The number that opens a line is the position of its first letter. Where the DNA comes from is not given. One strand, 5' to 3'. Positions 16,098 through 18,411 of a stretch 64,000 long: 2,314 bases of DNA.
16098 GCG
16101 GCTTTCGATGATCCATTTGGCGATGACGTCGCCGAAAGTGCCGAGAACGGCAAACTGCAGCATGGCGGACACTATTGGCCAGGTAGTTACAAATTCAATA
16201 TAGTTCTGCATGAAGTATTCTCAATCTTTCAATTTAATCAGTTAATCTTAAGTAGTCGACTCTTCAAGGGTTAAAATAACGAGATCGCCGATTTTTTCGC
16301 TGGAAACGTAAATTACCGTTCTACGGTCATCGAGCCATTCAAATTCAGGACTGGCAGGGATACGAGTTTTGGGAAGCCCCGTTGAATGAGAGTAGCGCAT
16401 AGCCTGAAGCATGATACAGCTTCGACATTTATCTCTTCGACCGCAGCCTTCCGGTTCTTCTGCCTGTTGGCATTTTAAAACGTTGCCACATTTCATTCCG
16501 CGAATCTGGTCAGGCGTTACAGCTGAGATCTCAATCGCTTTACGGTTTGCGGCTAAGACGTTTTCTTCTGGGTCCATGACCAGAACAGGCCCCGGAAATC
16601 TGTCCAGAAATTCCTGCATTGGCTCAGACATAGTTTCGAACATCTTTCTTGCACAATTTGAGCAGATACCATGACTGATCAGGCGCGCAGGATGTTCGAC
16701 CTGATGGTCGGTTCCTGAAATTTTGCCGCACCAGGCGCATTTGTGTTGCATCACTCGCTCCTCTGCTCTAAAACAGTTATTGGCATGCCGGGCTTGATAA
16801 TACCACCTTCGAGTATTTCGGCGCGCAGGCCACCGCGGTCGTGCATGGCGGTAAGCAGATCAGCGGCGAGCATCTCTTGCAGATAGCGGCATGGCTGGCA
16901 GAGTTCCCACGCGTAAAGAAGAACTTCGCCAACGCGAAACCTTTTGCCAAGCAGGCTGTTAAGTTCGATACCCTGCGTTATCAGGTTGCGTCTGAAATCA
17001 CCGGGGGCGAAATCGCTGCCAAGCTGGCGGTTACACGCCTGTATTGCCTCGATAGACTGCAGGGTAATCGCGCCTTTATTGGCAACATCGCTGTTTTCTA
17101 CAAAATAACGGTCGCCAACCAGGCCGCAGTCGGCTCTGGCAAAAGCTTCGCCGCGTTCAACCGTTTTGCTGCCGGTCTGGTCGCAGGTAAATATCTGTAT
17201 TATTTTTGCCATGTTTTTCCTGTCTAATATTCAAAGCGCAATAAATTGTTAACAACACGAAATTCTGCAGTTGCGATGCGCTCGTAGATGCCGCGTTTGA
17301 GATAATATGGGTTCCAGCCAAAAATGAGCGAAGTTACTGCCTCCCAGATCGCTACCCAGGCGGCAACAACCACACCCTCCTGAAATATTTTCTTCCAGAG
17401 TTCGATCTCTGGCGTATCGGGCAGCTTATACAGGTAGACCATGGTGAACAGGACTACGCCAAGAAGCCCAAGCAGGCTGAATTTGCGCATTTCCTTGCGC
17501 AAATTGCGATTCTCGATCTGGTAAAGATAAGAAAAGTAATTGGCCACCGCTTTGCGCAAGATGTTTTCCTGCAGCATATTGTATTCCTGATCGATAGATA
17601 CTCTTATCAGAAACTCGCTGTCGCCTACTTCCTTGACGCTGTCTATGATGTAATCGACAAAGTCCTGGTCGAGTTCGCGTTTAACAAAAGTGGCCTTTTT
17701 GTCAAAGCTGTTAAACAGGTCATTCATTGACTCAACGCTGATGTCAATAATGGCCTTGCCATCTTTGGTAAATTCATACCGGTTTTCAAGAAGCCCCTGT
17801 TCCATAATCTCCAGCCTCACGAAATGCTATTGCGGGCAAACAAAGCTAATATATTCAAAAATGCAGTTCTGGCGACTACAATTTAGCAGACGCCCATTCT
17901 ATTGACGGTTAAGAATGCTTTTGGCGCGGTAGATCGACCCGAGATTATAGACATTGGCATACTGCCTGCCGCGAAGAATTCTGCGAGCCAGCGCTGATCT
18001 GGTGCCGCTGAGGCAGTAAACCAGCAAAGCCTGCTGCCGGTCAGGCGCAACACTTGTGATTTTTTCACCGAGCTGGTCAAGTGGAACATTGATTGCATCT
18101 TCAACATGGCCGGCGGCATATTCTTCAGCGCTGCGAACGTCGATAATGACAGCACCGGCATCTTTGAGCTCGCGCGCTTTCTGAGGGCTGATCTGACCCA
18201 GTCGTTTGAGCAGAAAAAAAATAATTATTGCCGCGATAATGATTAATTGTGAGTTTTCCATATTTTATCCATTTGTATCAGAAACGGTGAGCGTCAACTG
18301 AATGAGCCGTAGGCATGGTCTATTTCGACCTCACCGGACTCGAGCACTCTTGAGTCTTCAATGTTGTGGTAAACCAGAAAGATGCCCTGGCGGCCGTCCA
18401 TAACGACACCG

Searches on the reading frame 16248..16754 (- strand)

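Call 3: search_protein_families(library=pfam, proteins=[window:16248-16754:-], max_evalue=0.1)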
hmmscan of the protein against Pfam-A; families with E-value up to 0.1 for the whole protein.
window:16248-16754:- (168 aa): 5 families
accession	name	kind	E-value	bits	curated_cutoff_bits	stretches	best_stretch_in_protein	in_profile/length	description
PF08448.16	PAS_4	-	0.00025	21.7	23.1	1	50-96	1-47/110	PAS fold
PF13426.13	PAS_9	-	0.0077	16.9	27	1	56-102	3-47/103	PAS domain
PF13188.13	PAS_8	-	0.013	15.8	21.8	1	50-101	7-55/65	PAS domain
PF17765.7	MLTR_LBD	-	0.023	15.2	26.3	1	44-75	3-35/168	MmyB-like transcription regulator ligand binding domain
PF00989.32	PAS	-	0.035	14.5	22.6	1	46-88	3-45/113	PAS fold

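Call 4: search_protein_families(library=ncbifam, proteins=[window:16248-16754:-], max_evalue=0.1)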
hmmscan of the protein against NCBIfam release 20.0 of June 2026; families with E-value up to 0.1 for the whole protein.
window:16248-16754:- (168 aa): 0 families

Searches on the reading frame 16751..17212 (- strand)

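Call 3: search_protein_families(library=pfam, proteins=[window:16751-17212:-], max_evalue=0.1)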
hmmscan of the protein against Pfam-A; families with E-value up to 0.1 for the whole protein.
window:16751-17212:- (153 aa): 1 family
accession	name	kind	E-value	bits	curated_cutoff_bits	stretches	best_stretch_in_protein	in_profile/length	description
PF03473.23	MOSC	-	5.9e-13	49.3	22.7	1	44-145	7-119/120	MOSC domain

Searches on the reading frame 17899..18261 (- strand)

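Call 78: search_protein_families(library=pfam, proteins=[window:17899-18261:-], max_evalue=0.0001)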
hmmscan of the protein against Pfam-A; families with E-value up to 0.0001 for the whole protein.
window:17899-18261:- (120 aa): 1 family
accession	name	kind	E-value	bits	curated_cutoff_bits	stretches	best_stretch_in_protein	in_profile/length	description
PF00581.25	Rhodanese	-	4e-16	59.7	22.2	1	26-107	2-92/102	Rhodanese-like domain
